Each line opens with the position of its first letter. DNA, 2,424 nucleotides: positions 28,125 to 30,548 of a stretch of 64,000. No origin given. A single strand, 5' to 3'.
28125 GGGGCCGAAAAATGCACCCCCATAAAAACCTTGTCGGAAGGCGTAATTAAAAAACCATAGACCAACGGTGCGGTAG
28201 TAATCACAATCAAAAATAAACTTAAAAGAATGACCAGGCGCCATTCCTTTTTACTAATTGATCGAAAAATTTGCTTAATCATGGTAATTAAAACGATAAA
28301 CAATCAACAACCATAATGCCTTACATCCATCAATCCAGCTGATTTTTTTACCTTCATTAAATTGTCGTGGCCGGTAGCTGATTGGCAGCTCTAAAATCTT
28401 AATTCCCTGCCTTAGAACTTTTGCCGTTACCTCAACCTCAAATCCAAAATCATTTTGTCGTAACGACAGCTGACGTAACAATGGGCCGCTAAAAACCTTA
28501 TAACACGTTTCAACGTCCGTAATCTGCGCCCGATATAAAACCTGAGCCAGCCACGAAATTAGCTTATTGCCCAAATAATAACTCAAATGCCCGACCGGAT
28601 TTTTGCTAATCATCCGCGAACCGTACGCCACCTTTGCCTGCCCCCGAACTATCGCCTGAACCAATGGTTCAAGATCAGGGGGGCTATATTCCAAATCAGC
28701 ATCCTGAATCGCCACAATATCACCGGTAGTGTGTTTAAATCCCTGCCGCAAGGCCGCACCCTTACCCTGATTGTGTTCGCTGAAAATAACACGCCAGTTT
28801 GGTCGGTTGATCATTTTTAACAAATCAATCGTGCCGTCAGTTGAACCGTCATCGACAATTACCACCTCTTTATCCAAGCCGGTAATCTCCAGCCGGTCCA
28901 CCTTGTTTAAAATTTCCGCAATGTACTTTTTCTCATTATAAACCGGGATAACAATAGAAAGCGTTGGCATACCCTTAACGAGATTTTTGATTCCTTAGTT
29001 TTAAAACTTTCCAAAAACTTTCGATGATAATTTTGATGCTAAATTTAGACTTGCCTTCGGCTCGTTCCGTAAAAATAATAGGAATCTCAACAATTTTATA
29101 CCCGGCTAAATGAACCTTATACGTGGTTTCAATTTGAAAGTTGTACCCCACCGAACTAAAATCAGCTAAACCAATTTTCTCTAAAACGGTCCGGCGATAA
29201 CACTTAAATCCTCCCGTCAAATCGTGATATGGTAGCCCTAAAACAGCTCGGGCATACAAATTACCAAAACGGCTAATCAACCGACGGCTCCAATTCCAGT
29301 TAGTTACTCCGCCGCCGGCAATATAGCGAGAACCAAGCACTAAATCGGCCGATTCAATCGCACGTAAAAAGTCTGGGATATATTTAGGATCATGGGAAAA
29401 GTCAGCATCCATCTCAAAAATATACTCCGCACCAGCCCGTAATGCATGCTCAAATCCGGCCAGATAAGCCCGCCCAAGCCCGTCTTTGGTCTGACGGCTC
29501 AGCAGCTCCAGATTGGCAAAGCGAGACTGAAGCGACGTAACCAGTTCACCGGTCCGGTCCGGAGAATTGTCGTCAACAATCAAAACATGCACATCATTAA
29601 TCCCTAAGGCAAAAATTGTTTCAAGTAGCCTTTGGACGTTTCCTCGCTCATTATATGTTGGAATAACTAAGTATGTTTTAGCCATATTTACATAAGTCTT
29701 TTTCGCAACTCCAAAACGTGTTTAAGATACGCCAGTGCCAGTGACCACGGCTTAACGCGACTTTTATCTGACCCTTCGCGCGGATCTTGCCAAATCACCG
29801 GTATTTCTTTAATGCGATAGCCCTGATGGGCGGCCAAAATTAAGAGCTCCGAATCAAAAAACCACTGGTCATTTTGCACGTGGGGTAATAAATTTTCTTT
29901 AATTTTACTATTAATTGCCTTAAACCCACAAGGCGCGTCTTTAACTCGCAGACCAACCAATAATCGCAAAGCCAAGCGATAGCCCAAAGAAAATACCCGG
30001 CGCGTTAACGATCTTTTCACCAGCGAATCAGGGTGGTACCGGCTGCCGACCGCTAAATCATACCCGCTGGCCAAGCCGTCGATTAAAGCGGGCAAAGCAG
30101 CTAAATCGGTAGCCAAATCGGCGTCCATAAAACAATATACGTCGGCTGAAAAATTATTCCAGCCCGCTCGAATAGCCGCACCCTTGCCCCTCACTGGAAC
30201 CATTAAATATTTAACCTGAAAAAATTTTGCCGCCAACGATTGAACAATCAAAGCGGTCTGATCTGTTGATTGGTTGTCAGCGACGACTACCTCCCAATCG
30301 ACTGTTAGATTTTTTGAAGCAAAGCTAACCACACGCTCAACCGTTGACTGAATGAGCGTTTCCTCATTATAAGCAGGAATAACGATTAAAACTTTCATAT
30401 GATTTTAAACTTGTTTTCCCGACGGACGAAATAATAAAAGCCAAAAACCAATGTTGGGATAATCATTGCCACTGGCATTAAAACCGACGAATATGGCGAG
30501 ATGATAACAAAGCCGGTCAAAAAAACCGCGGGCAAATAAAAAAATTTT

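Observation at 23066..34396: Eleven-kb envelope glycosylation block: three tandem Dpm1-like GT2 genes, five large GT-C-like membrane proteins (two as tandem paralogs) and PGI/PMI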

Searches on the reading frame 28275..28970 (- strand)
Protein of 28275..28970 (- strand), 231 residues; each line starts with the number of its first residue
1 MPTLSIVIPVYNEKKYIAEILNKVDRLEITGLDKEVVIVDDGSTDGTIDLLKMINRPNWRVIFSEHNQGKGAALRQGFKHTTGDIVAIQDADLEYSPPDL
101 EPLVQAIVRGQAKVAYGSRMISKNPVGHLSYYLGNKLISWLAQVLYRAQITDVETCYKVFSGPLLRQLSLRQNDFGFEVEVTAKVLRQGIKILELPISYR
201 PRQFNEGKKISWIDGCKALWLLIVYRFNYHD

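Call 3: search_protein_families(library=pfam, proteins=[window:28275-28970:-], max_evalue=0.01)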
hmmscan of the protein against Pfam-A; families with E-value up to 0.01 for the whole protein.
window:28275-28970:- (231 aa): 4 families
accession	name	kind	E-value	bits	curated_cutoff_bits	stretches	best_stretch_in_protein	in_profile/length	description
PF00535.33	Glycos_transf_2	-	2.2e-37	129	23.3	1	5-132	1-128/168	Glycosyl transferase family 2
PF10111.15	Glyco_tranf_2_2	-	3.8e-09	36.9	27.3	1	5-105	1-104/276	Glycosyltransferase like family 2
PF13641.12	Glyco_tranf_2_3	-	2.9e-08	34.4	27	1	2-107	1-111/230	Glycosyltransferase like family 2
PF13704.12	Glyco_tranf_2_4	-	0.0053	17.7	27.5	1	12-92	2-81/98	Glycosyl transferase family 2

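Call 4: search_protein_families(library=ncbifam, proteins=[window:28275-28970:-], max_evalue=0.01)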
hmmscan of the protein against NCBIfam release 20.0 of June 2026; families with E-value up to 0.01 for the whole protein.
window:28275-28970:- (231 aa): 26 families (the best 25 are shown)
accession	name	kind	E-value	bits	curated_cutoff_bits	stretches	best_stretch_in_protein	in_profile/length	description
TIGR04182.1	glyco_TIGR04182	equivalog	2.3e-32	112.6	325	1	5-219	3-211/293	S-layer glycoprotein N-glycosyltransferase AglJ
NF047588.1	GlcsyltransPgfSStrep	equivalog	1.4e-16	60.6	500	1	4-114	3-117/308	glycosyltransferase PgfS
NF041875.1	EPS_EpsD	equivalog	4.5e-16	59.1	370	1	4-118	1-115/325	exopolysaccharide biosynthesis glycosyltransferase EpsD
TIGR03937.1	PgaC_IcaA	equivalog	7.3e-16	58.1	422.3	1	2-93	45-136/407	poly-beta-1,6-N-acetyl-D-glucosamine synthase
TIGR03965.1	mycofact_glyco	equivalog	9.8e-16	57.7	280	1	2-123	74-194/467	mycofactocin biosynthesis glycosyltransferase MftF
NF007986.1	PRK10714.1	equivalog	2e-15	56.6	529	1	4-111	8-119/316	undecaprenyl-phosphate 4-deoxy-4-formamido-L-arabinose transferase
NF041391.1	DPhHxTase_Halo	equivalog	2.1e-15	56.3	375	1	10-203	3-187/213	dolichyl-phosphate hexose transferase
TIGR04283.1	glyco_like_mftF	equivalog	3.9e-15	56.1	182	1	4-116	1-107/221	TIGR04283 family arsenosugar biosynthesis glycosyltransferase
NF007482.0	PRK10073.1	equivalog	8.6e-14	51.3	423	1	2-107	6-110/334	glycosyltransferase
NF047683.1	TeichurnBiosyTuaG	equivalog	1e-13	51.5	400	1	2-113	6-117/252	teichuronic acid biosynthesis protein TuaG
NF058614.1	PPMAGASynPpgS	equivalog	1.9e-13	50.3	370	1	6-217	4-214/226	polyprenyl-phospho-N-acetylgalactosaminyl synthase PpgS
NF010496.0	PRK13915.1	equivalog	6e-13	48.5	262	1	3-100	32-134/307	glucosyl-3-phosphoglycerate synthase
NF038302.1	EPS_HpsE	equivalog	8e-09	34.9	300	1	4-93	3-97/307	hormogonium polysaccharide biosynthesis glycosyltransferase HpsE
NF050050.1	ProtGlycPglI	equivalog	2.6e-08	33.6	500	1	1-124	1-124/306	GalNAc(5)-diNAcBac-PP-undecaprenol beta-1,3-glucosyltransferase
NF053739.1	GlytfEpsEBac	equivalog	7.8e-08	31.6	450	1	2-127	1-127/265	glycosyltransferase EpsE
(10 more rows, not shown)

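Call 12: search_solved_structures(query=window:28275-28970:-, max_evalue=0.001)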
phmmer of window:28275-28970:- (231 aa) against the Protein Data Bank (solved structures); distinct sequences matched with E-value up to 0.001: 29.
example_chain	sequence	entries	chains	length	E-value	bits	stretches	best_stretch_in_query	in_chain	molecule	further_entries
5mlz_A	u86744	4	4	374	1.3e-20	77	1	4-208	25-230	Dolichol monophosphate mannose synthase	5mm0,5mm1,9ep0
9bhc_C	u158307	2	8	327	7.8e-16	61.4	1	4-208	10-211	Undecaprenyl-phosphate 4-deoxy-4-formamido-L-arabinose transferase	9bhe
8vxh_A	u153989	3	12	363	1e-15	61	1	4-208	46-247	Undecaprenyl-phosphate 4-deoxy-4-formamido-L-arabinose transferase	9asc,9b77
9hwj_A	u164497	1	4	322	3.9e-15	59.1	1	4-208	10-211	Undecaprenyl-phosphate 4-deoxy-4-formamido-L-arabinose transferase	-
2z87_A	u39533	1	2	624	2.6e-13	53.1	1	2-100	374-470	Chondroitin synthase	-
2z86_A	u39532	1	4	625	2.6e-13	53.1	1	2-100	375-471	Chondroitin synthase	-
5tze_C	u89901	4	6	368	2.9e-10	43.2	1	4-93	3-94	Glycosyl transferase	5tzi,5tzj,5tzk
5tz8_A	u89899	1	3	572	5.3e-10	42.3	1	4-93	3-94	Glycosyl transferase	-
6yv7_B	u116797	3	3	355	5.6e-10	42.2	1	2-127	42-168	Glycosyl transferase, family 2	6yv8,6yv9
6yv7_A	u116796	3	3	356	5.7e-10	42.2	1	2-127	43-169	Glycosyl transferase, family 2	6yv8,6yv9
6p61_A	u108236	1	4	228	1.3e-09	41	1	2-95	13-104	Glycosyltransferase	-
9omj_A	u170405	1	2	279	2.7e-08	36.7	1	4-114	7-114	Glycosyltransferase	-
9omm_A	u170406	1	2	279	2.8e-08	36.7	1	4-114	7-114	Glycosyltransferase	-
9omh_A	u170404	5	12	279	2.8e-08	36.7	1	4-114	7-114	Glycosyltransferase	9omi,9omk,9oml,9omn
5eke_A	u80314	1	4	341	2.2e-07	33.8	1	4-118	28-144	Uncharacterized glycosyltransferase sll0501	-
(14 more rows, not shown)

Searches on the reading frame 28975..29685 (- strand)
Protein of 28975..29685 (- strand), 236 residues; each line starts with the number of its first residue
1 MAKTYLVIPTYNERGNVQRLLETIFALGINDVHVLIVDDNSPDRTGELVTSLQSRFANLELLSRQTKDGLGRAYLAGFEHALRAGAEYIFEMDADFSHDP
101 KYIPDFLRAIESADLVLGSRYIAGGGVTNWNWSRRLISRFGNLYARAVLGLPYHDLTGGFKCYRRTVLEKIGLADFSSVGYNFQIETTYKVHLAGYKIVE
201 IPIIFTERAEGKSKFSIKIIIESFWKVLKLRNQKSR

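Call 3: search_protein_families(library=pfam, proteins=[window:28975-29685:-], max_evalue=0.01)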
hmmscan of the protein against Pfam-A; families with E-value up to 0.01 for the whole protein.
window:28975-29685:- (236 aa): 4 families
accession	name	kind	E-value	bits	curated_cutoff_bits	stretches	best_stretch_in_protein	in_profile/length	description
PF00535.33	Glycos_transf_2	-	5.3e-32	111.5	23.3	1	6-172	2-168/168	Glycosyl transferase family 2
PF13641.12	Glyco_tranf_2_3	-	1e-05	26.1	27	1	4-213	3-216/230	Glycosyltransferase like family 2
PF10111.15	Glyco_tranf_2_2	-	0.0022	18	27.3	1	6-98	2-94/276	Glycosyltransferase like family 2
PF11735.13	CAP59_mtransfer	-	0.0096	16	28.8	0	17-61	19-63/242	Cryptococcal mannosyltransferase 1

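Call 4: search_protein_families(library=ncbifam, proteins=[window:28975-29685:-], max_evalue=0.01)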
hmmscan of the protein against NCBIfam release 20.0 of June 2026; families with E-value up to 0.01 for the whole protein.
window:28975-29685:- (236 aa): 19 families
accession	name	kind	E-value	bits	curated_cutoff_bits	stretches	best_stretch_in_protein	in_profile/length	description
TIGR04182.1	glyco_TIGR04182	equivalog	4.3e-15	55.9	325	1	6-213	4-199/293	S-layer glycoprotein N-glycosyltransferase AglJ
NF041391.1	DPhHxTase_Halo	equivalog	4e-13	48.8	375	1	10-209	3-187/213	dolichyl-phosphate hexose transferase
NF007986.1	PRK10714.1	equivalog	4.4e-12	45.7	529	1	3-226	7-221/316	undecaprenyl-phosphate 4-deoxy-4-formamido-L-arabinose transferase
NF047588.1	GlcsyltransPgfSStrep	equivalog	3.2e-11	43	500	1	5-219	4-209/308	glycosyltransferase PgfS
TIGR03937.1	PgaC_IcaA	equivalog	4e-11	42.5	422.3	1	5-101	48-141/407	poly-beta-1,6-N-acetyl-D-glucosamine synthase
NF058614.1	PPMAGASynPpgS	equivalog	7.5e-11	41.9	370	1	4-214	2-207/226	polyprenyl-phospho-N-acetylgalactosaminyl synthase PpgS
TIGR03469.1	HpnB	hypoth_equivalog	2.2e-08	33.6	379.25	1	5-172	47-227/386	hopene-associated glycosyltransferase HpnB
NF007482.0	PRK10073.1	equivalog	5.7e-08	32.1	423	1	5-111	9-111/334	glycosyltransferase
NF045692.1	OglycostaseCruG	equivalog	5.9e-08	32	600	1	2-115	41-157/386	2'-O-glycosyltransferase CruG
NF041875.1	EPS_EpsD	equivalog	6.8e-07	29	370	1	6-112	3-106/325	exopolysaccharide biosynthesis glycosyltransferase EpsD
TIGR03111.1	glyc2_xrt_Gpos1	hypoth_equivalog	1.3e-06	27.5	363.95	1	5-111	52-157/439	TIGR03111 family XrtG-associated glycosyltransferase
TIGR04283.1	glyco_like_mftF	equivalog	4.8e-06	26.3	182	1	7-57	4-54/221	TIGR04283 family arsenosugar biosynthesis glycosyltransferase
NF038302.1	EPS_HpsE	equivalog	2.4e-05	23.4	300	1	6-96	5-97/307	hormogonium polysaccharide biosynthesis glycosyltransferase HpsE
TIGR01556.1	rhamnosyltran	subfamily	3.2e-05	23.3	200.55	1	10-113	2-101/281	rhamnosyltransferase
NF050050.1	ProtGlycPglI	equivalog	5.5e-05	22.7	500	1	2-79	2-80/306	GalNAc(5)-diNAcBac-PP-undecaprenol beta-1,3-glucosyltransferase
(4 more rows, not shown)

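Call 13: search_solved_structures(query=window:28975-29685:-, max_evalue=0.001)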
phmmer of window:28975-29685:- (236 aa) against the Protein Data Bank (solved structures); distinct sequences matched with E-value up to 0.001: 11.
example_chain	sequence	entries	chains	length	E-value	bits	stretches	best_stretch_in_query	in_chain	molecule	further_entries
5mlz_A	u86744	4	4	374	2.9e-33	118.5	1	3-230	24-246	Dolichol monophosphate mannose synthase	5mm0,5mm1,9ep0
9hwj_A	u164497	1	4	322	2.2e-10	43.6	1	3-225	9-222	Undecaprenyl-phosphate 4-deoxy-4-formamido-L-arabinose transferase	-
9bhc_C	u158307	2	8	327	5e-09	39.2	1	3-224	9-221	Undecaprenyl-phosphate 4-deoxy-4-formamido-L-arabinose transferase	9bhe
8vxh_A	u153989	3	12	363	6.9e-09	38.7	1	3-224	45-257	Undecaprenyl-phosphate 4-deoxy-4-formamido-L-arabinose transferase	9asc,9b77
3bcv_A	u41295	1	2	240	8.8e-07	31.9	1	3-98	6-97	Putative glycosyltransferase protein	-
2z87_A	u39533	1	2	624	1.1e-06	31.6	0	6-114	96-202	Chondroitin synthase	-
2z86_A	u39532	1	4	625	1.1e-06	31.6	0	6-114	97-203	Chondroitin synthase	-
6h1j_A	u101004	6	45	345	3.9e-05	26.5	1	1-212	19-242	Probable ss-1,3-N-acetylglucosaminyltransferase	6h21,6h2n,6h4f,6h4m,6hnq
5eke_A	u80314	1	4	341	0.00056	22.7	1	6-135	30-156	Uncharacterized glycosyltransferase sll0501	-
5ekp_C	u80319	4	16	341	0.00059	22.6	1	6-135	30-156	Uncharacterized glycosyltransferase sll0501 | Glycosyltransferase sll0501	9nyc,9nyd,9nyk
9nye_A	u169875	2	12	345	0.00061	22.6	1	6-135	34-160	Glycosyltransferase sll0501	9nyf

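Call 61: search_solved_structures(query=window:28975-29685:-, max_evalue=1e-20, show_alignments=1)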
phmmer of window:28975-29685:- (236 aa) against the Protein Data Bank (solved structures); distinct sequences matched with E-value up to 1e-20: 1.
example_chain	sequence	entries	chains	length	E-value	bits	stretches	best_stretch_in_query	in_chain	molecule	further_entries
5mlz_A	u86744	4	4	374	2.9e-33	118.5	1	3-230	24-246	Dolichol monophosphate mannose synthase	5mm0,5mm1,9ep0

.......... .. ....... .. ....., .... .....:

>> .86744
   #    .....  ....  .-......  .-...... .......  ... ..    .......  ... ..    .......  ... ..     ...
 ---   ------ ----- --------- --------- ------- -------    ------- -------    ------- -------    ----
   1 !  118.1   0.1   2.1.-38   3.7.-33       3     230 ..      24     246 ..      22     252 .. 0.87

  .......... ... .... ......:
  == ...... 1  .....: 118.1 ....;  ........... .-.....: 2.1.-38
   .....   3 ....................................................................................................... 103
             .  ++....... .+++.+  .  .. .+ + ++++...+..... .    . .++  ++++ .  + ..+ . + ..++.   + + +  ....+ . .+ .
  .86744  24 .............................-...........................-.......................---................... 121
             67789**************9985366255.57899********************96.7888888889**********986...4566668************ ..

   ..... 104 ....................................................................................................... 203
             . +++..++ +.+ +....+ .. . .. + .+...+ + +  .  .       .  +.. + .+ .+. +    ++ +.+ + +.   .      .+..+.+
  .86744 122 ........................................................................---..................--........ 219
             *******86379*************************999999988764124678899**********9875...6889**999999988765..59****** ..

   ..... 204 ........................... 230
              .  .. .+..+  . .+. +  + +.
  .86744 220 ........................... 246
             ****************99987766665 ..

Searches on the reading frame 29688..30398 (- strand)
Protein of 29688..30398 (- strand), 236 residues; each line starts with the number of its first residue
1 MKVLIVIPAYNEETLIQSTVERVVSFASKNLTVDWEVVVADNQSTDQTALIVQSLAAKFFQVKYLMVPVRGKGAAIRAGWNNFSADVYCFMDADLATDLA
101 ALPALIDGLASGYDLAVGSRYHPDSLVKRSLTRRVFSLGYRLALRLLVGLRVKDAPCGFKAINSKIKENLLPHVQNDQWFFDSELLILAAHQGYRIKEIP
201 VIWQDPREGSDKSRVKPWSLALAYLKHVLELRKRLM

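Call 3: search_protein_families(library=pfam, proteins=[window:29688-30398:-], max_evalue=0.01)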
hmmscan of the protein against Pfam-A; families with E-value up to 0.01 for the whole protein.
window:29688-30398:- (236 aa): 3 families
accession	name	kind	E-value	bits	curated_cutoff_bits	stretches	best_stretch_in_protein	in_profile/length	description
PF00535.33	Glycos_transf_2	-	3.6e-24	86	23.3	1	5-166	2-163/168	Glycosyl transferase family 2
PF13641.12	Glyco_tranf_2_3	-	2.4e-06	28.2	27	1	3-104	3-106/230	Glycosyltransferase like family 2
PF10111.15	Glyco_tranf_2_2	-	0.0013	18.7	27.3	1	5-95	2-92/276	Glycosyltransferase like family 2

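Call 4: search_protein_families(library=ncbifam, proteins=[window:29688-30398:-], max_evalue=0.01)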
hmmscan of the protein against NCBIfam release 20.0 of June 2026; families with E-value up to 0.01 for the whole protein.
window:29688-30398:- (236 aa): 20 families
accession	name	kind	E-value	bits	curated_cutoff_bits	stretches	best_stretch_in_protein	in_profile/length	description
NF047588.1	GlcsyltransPgfSStrep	equivalog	3.7e-18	65.8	500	1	1-170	1-167/308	glycosyltransferase PgfS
NF007986.1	PRK10714.1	equivalog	3.3e-15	55.9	529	1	2-209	7-206/316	undecaprenyl-phosphate 4-deoxy-4-formamido-L-arabinose transferase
NF041391.1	DPhHxTase_Halo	equivalog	7.6e-14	51.2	375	1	9-210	3-189/213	dolichyl-phosphate hexose transferase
NF010496.0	PRK13915.1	equivalog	3e-13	49.5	262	1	2-97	32-129/307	glucosyl-3-phosphoglycerate synthase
TIGR04182.1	glyco_TIGR04182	equivalog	3.3e-13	49.7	325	1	3-217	2-203/293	S-layer glycoprotein N-glycosyltransferase AglJ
NF058614.1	PPMAGASynPpgS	equivalog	5.6e-12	45.6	370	1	3-201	2-194/226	polyprenyl-phospho-N-acetylgalactosaminyl synthase PpgS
NF038302.1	EPS_HpsE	equivalog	8.3e-11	41.4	300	1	3-96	3-98/307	hormogonium polysaccharide biosynthesis glycosyltransferase HpsE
TIGR04283.1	glyco_like_mftF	equivalog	6e-10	39.1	182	1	5-109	3-97/221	TIGR04283 family arsenosugar biosynthesis glycosyltransferase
TIGR03937.1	PgaC_IcaA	equivalog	1.4e-09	37.4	422.3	1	2-112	46-153/407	poly-beta-1,6-N-acetyl-D-glucosamine synthase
NF050050.1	ProtGlycPglI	equivalog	1.1e-07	31.5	500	1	2-118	3-117/306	GalNAc(5)-diNAcBac-PP-undecaprenol beta-1,3-glucosyltransferase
NF047683.1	TeichurnBiosyTuaG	equivalog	3.4e-07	30.2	400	1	3-94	8-96/252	teichuronic acid biosynthesis protein TuaG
NF007482.0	PRK10073.1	equivalog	1.1e-06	28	423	1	2-100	7-101/334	glycosyltransferase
TIGR03469.1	HpnB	hypoth_equivalog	4.3e-06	26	379.25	1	2-80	45-117/386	hopene-associated glycosyltransferase HpnB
NF041875.1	EPS_EpsD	equivalog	4e-05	23.2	370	1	5-97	3-92/325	exopolysaccharide biosynthesis glycosyltransferase EpsD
TIGR03965.1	mycofact_glyco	equivalog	0.00011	21.2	280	1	2-114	75-184/467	mycofactocin biosynthesis glycosyltransferase MftF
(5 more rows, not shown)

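Call 14: search_solved_structures(query=window:29688-30398:-, max_evalue=0.001)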
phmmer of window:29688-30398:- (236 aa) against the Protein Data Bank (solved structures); distinct sequences matched with E-value up to 0.001: 16.
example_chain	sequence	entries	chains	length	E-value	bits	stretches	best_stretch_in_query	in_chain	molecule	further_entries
5mlz_A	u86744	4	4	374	1.9e-18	70.1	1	1-233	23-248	Dolichol monophosphate mannose synthase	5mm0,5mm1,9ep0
9bhc_C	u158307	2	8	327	7.1e-13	51.9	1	2-173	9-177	Undecaprenyl-phosphate 4-deoxy-4-formamido-L-arabinose transferase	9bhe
8vxh_A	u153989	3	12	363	9.4e-13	51.5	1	2-172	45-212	Undecaprenyl-phosphate 4-deoxy-4-formamido-L-arabinose transferase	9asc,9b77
9hwj_A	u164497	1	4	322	2.7e-11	46.7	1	2-175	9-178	Undecaprenyl-phosphate 4-deoxy-4-formamido-L-arabinose transferase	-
4y6n_A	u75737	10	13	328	2e-06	30.8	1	3-138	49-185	Glucosyl-3-phosphoglycerate synthase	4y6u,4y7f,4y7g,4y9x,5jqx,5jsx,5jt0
3e25_A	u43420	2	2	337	2.1e-06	30.7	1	3-138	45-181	Putative uncharacterized protein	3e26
4ddz_A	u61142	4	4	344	2.2e-06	30.6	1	3-137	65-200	GLUCOSYL-3-PHOSPHOGLYCERATE SYNTHASE (GpgS) | Glucosyl-3-phosphoglycerate synthase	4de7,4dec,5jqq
2z87_A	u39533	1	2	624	4.3e-06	29.7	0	3-77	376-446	Chondroitin synthase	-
2z86_A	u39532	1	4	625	4.3e-06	29.7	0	3-77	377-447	Chondroitin synthase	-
5ekp_C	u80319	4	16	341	7e-05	25.7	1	3-136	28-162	Uncharacterized glycosyltransferase sll0501 | Glycosyltransferase sll0501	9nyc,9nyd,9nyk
5eke_A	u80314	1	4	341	7e-05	25.7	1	3-135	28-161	Uncharacterized glycosyltransferase sll0501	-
9nye_A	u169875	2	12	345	7.2e-05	25.7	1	3-135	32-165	Glycosyltransferase sll0501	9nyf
7pdo_A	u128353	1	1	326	0.00078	22.3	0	3-109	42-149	Glucosyl-3-phosphoglycerate synthase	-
7p5l_A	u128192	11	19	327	0.00079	22.3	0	3-109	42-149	Glucosyl-3-phosphoglycerate synthase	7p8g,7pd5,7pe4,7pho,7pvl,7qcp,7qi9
3ckj_A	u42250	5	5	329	0.00086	22.2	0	3-112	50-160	Putative uncharacterized protein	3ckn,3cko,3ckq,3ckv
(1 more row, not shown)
